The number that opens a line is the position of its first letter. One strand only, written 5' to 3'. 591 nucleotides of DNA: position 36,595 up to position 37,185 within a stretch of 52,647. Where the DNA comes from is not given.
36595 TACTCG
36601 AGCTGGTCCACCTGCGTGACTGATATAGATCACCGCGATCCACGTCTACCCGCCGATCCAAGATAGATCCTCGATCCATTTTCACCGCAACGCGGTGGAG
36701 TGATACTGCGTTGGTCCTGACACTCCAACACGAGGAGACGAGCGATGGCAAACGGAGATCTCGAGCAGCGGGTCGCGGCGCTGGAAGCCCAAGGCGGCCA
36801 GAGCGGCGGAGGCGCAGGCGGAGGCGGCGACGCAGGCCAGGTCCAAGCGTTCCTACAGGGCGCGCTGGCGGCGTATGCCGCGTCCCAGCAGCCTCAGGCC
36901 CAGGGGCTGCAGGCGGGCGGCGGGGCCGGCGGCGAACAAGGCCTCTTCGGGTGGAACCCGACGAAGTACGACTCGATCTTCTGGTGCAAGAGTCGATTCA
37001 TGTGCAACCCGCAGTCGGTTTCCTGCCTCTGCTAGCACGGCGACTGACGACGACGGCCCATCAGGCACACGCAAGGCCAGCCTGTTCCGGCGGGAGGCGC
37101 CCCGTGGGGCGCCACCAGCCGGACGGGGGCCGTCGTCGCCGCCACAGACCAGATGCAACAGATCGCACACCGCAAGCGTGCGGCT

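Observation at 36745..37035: Precursor peptide with a sharp leader/core composition switch and two tandem S-x-F-x-C units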

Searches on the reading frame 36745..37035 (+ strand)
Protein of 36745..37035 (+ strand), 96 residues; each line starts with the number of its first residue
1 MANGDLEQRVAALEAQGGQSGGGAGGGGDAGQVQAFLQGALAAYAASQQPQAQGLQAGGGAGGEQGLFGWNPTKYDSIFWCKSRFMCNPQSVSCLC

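Call 5: search_protein_families(library=pfam, proteins=[window:36745-37035:+], max_evalue=0.01)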
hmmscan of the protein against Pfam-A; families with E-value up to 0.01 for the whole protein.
window:36745-37035:+ (96 aa): 0 families

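Call 11: find_homologous_proteins(query=window:36745-37035:+, max_evalue=0.01)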
Query window:36745-37035:+ (96 aa): 37 proteins with E <= 0.01 among 206 candidates.
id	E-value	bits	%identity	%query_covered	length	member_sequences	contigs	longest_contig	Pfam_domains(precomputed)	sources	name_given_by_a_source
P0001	3.5e-47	177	91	100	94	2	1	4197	-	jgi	jgi:hypothetical protein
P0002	1.1e-42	162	79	100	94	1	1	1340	-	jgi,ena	-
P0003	3.9e-37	145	77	100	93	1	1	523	-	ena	-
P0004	6.6e-37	144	75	100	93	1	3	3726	-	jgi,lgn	jgi:hypothetical protein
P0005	6.7e-37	144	65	100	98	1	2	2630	-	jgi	jgi:hypothetical protein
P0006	2.5e-36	142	70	100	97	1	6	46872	-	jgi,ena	jgi:hypothetical protein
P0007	7.0e-36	141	70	100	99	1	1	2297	-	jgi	-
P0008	9.1e-36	140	67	100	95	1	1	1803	-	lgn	-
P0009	1.3e-34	137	72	100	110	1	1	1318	-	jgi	jgi:hypothetical protein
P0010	5.4e-33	131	68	100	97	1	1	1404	-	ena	-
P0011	5.5e-33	131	68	100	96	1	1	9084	-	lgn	-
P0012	3.8e-32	129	67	100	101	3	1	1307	-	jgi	jgi:hypothetical protein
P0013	3.8e-32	129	66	96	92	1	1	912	-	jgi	jgi:hypothetical protein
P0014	1.1e-31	127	69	100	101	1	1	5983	-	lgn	-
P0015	3.2e-31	126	67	96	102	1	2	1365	-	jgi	jgi:hypothetical protein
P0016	1.7e-30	123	55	100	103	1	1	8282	-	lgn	-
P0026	9.6e-15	73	48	96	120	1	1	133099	-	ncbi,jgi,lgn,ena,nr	ncbi:MAG TPA: hypothetical protein VLJ59_08205 [Mycobacteriales bacterium]|nr:hypothetical protein [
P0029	3.7e-14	71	62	71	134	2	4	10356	-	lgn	-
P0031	5.6e-13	67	46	96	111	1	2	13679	-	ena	-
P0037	3.4e-11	61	48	96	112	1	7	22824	-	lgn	-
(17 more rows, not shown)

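Call 14: find_encoding_contigs(protein=P0026, flank=10000, max_places=3)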
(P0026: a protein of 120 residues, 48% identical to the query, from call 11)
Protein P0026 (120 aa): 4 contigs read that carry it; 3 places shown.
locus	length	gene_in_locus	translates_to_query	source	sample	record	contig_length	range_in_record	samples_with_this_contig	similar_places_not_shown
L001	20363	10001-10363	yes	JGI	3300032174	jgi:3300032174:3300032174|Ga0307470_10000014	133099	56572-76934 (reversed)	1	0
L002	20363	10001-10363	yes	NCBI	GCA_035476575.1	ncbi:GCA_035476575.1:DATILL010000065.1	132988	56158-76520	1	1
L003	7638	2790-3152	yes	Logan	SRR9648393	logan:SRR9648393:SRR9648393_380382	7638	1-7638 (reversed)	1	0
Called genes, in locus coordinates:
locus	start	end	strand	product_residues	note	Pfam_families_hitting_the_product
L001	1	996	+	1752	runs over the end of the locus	PF13374:TPR_10 (faint), PF07719:TPR_2 (faint), PF13424:TPR_12 (faint)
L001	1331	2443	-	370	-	PF01135:PCMT, PF13649:Methyltransf_25 (weak)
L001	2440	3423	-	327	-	PF21068:ATPgraspMvdD (weak)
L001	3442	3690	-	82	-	-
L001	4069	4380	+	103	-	PF01264:Chorismate_synt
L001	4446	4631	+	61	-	-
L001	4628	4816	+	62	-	-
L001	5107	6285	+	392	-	PF01264:Chorismate_synt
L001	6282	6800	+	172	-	PF01202:SKI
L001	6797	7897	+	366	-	PF13685:Fe-ADH_2 (faint), PF01761:DHQ_synthase, PF24621:DHQS_C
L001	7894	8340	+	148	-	PF01220:DHquinase_II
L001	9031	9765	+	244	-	PF03704:BTAD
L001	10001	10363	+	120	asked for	-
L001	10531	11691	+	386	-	PF01636:APH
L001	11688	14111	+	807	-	-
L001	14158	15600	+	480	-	PF00082:Peptidase_S8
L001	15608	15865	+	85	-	-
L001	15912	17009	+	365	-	PF01321:Creatinase_N, PF00557:Peptidase_M24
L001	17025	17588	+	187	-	PF08207:EFP_N, PF01132:EFP, PF09285:Elong-fact-P_C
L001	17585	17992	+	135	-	PF01029:NusB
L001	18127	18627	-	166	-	PF13560:HTH_31, PF01381:HTH_3, PF21179:BldD-like_C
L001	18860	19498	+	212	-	PF00156:Pribosyltran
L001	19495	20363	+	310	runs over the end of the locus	PF02729:OTCace_N, PF00185:OTCace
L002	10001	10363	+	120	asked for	-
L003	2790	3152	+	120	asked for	-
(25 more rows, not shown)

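Call 15: find_encoding_contigs(protein=P0006, flank=10000, max_places=3)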
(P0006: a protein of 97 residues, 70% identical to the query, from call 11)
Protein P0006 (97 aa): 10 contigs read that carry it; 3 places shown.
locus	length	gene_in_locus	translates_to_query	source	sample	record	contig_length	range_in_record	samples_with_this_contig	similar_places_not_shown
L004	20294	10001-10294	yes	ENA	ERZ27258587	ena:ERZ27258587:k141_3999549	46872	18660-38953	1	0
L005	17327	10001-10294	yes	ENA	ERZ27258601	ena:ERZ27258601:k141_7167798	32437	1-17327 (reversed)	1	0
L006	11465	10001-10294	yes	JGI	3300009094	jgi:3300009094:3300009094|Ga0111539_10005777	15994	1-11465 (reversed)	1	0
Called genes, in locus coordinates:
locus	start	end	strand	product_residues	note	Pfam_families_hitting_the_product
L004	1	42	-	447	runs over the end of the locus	PF02624:YcaO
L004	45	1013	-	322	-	PF00899:ThiF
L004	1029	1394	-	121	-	-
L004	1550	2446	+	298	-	PF00355:Rieske, PF19298:KshA_C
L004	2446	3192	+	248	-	PF00561:Abhydrolase_1, PF12697:Abhydrolase_6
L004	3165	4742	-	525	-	PF05893:LuxC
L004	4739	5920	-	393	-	PF04443:LuxE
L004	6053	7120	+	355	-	PF16485:PLN_propep (weak), PF01447:Peptidase_M4, PF02868:Peptidase_M4_C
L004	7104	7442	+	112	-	PF20242:Emfourin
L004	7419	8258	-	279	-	PF00376:MerR, PF13411:MerR_1 (weak)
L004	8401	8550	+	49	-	-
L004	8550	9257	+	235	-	PF05257:CHAP (weak), PF01471:PG_binding_1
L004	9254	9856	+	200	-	PF08281:Sigma70_r4_2 (weak), PF00196:GerE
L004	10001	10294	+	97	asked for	-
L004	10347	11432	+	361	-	PF01636:APH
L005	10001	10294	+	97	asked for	-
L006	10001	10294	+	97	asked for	-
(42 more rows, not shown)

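Call 32: find_encoding_contigs(protein=P0037, flank=9000, max_places=2)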
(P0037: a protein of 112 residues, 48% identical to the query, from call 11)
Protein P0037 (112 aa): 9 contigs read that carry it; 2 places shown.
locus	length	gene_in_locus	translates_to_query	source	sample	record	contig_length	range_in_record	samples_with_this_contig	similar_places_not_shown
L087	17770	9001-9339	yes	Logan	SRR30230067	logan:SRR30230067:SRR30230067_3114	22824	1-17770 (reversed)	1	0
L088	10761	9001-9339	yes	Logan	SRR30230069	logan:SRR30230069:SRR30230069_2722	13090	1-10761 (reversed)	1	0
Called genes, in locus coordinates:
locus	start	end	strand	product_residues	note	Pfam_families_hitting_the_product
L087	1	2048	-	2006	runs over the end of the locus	PF03534:SpvB, PF01839:FG-GAP (faint), PF13517:FG-GAP_3, PF12256:TcdB_toxin_midN, PF05593:RHS_repeat (faint), PF25023:TEN_YD-shell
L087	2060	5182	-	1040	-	PF18276:TcA_TcB_BD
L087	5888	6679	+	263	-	PF03704:BTAD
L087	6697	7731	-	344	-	PF00296:Bac_luciferase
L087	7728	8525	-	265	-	PF03704:BTAD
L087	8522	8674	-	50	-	-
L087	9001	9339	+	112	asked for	-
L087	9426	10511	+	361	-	PF01636:APH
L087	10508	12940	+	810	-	PF17914:HopA1, PF05147:LANC_like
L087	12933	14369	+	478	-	PF00082:Peptidase_S8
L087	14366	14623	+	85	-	-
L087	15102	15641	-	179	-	-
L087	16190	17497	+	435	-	-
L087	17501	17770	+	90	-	?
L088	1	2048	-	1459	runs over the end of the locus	?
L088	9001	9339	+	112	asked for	-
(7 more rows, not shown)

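Call 33: find_encoding_contigs(protein=P0031, flank=9000, max_places=2)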
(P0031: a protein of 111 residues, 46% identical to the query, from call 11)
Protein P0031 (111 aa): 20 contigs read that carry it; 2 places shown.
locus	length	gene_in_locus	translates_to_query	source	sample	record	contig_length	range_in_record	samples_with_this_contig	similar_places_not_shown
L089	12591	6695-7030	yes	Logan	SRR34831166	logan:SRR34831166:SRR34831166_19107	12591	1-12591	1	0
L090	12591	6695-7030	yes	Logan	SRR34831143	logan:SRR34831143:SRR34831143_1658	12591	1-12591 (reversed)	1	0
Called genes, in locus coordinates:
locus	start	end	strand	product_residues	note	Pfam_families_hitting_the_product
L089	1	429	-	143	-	?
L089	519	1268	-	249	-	PF00196:GerE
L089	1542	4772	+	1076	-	PF01734:Patatin, PF11856:DUF3376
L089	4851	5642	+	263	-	PF03704:BTAD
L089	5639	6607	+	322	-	PF00296:Bac_luciferase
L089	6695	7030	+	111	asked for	-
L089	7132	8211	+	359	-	PF01636:APH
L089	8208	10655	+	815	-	PF17914:HopA1, PF05147:LANC_like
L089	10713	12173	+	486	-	PF00082:Peptidase_S8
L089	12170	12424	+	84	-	-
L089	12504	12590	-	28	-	?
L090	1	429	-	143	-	?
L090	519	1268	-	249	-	PF00196:GerE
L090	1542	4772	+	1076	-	PF01734:Patatin, PF11856:DUF3376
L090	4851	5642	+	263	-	PF03704:BTAD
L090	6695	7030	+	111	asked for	-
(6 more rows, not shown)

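Call 34: find_encoding_contigs(protein=P0029, flank=9000, max_places=2)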
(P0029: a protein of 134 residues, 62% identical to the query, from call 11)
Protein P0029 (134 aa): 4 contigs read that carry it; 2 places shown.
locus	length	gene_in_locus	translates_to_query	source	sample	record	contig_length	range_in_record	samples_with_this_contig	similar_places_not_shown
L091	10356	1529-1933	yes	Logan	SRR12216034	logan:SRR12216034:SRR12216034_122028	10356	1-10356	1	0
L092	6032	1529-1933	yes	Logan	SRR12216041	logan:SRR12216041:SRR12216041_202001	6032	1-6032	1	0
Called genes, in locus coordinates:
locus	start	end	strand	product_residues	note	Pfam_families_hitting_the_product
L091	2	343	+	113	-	?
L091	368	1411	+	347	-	PF00296:Bac_luciferase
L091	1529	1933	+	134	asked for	-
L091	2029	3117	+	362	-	PF01636:APH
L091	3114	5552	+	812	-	PF17914:HopA1, PF05147:LANC_like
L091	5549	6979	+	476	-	PF00082:Peptidase_S8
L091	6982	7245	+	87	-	-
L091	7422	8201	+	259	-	PF00264:Tyrosinase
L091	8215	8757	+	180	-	-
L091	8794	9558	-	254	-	PF20181:DUF6544, PF21900:DUF6920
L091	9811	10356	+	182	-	?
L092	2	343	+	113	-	?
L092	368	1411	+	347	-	PF00296:Bac_luciferase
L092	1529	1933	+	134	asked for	-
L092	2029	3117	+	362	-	PF01636:APH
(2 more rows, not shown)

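Call 35: find_encoding_contigs(protein=P0011, flank=9000, max_places=1)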
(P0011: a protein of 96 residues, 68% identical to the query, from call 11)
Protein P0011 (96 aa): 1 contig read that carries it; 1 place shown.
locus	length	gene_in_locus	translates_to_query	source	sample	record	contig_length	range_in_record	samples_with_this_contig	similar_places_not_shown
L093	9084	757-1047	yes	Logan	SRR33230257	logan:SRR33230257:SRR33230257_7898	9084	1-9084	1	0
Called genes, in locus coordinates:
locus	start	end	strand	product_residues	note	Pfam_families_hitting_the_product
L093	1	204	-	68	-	?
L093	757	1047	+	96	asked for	-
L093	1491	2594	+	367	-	PF01636:APH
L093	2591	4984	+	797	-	PF17914:HopA1, PF05147:LANC_like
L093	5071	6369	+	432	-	PF01447:Peptidase_M4, PF02868:Peptidase_M4_C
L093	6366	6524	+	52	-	-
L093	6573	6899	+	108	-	PF20242:Emfourin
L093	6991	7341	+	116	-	-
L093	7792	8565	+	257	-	PF03704:BTAD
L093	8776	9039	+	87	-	PF27122:IniB (weak)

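Call 36: find_encoding_contigs(protein=P0016, flank=9000, max_places=1)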
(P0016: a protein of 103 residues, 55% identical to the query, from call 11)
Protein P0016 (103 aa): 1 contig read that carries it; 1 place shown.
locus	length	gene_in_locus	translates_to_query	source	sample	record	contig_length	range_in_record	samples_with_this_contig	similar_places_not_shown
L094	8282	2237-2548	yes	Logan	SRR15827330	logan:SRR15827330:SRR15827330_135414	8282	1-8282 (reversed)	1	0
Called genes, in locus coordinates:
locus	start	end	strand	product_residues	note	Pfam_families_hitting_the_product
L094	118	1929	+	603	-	PF00664:ABC_membrane, PF00005:ABC_tran, PF13401:AAA_22 (faint), PF02463:SMC_N (weak)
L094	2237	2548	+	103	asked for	-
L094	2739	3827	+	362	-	PF01636:APH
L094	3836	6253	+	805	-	PF17914:HopA1, PF05147:LANC_like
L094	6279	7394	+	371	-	PF01447:Peptidase_M4, PF02868:Peptidase_M4_C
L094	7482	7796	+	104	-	PF20242:Emfourin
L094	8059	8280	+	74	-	?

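Call 66: predict_structure(alignment_id=A1)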
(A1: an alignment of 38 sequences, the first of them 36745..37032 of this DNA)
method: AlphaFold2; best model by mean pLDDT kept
length: 96 residues; sequences in the alignment: 38
mean_pLDDT: 57.2   pTM: 0.25
mean pLDDT of the five models: 57.2, 53.9, 53.0, 52.2, 51.0
residues with pLDDT >= 90: 0; 70-90: 19; 50-70: 48; < 50: 29
segments of 3 or more residues with pLDDT < 50: 22-28, 50-66
pLDDT, mean of each block of 10 residues (from residue 1): 66 65 48 77 67 40 46 55 54 52
secondary structure, 60 per line:
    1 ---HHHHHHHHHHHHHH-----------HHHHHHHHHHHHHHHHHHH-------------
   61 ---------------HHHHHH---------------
elements in order: H4-17 H29-47 H76-81

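Call 73: search_protein_families(library=ncbifam, proteins=[window:36745-37035:+], max_evalue=0.001)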
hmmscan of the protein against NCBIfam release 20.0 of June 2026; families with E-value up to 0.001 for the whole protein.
window:36745-37035:+ (96 aa): 0 families

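Call 74: search_protein_representatives(alignment_id=A1)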
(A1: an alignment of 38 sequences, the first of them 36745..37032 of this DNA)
Query: 38 sequences, 98 profile positions. Proteins with E-value up to 0.001 (for the whole library): 12; up to 1e-10: 10; up to 1e-30: 1. The best 12 are listed.
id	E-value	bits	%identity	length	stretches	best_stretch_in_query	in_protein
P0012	2.1e-37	144.0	-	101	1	1-98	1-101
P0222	3.8e-29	117.5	-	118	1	4-98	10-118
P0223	5.4e-27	110.6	-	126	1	4-98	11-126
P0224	3.9e-25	104.6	-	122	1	4-98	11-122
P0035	1.9e-23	99.2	-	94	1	21-98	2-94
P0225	6.9e-21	91.0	-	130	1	4-98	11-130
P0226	5.1e-19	85.0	-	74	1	30-88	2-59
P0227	1.1e-17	80.7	-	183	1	27-98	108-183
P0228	9.2e-16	74.6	-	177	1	29-98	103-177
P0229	8.8e-13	65.0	-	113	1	3-92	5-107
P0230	3.1e-05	40.8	-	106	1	4-93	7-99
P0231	1.7e-04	38.4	-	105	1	3-93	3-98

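Call 78: search_protein_families(library=pfam, proteins=[P0227, P0228, P0026, P0037], max_evalue=1)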
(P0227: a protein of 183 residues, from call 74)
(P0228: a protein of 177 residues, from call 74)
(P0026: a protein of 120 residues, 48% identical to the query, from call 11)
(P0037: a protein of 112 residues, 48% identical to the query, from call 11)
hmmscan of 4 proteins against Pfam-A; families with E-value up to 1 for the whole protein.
P0227 (183 aa): 0 families

P0228 (177 aa): 0 families

P0026 (120 aa): 0 families

P0037 (112 aa): 0 families

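Call 83: search_protein_families(library=pfam, proteins=[L087:14366-14623:+, L001:15608-15865:+, L091:6982-7245:+, L089:12170-12424:+], max_evalue=1)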
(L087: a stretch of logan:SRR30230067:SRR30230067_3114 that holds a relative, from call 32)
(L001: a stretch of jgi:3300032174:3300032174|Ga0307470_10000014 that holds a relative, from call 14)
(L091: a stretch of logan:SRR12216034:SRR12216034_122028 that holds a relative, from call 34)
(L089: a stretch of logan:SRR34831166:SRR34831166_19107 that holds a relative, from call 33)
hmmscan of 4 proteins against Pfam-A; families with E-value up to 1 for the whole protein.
L087:14366-14623:+ (85 aa): 1 family
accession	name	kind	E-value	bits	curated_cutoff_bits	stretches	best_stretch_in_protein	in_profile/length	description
PF22148.1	Fervidolysin_NPro-like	-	0.089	13.6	21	1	31-77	41-79/81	Fervidolysin N-terminal prodomain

L001:15608-15865:+ (85 aa): 1 family
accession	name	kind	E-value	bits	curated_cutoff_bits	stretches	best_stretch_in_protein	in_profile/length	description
PF01037.27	AsnC_trans_reg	-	0.054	13.8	25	0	19-42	11-34/73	Lrp/AsnC ligand binding domain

L091:6982-7245:+ (87 aa): 0 families

L089:12170-12424:+ (84 aa): 1 family
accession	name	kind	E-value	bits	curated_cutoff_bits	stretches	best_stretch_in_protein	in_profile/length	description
PF18407.7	GNAT_like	-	0.59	10.9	26.3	1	11-49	19-60/61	GCN5-related N-acetyltransferase like domain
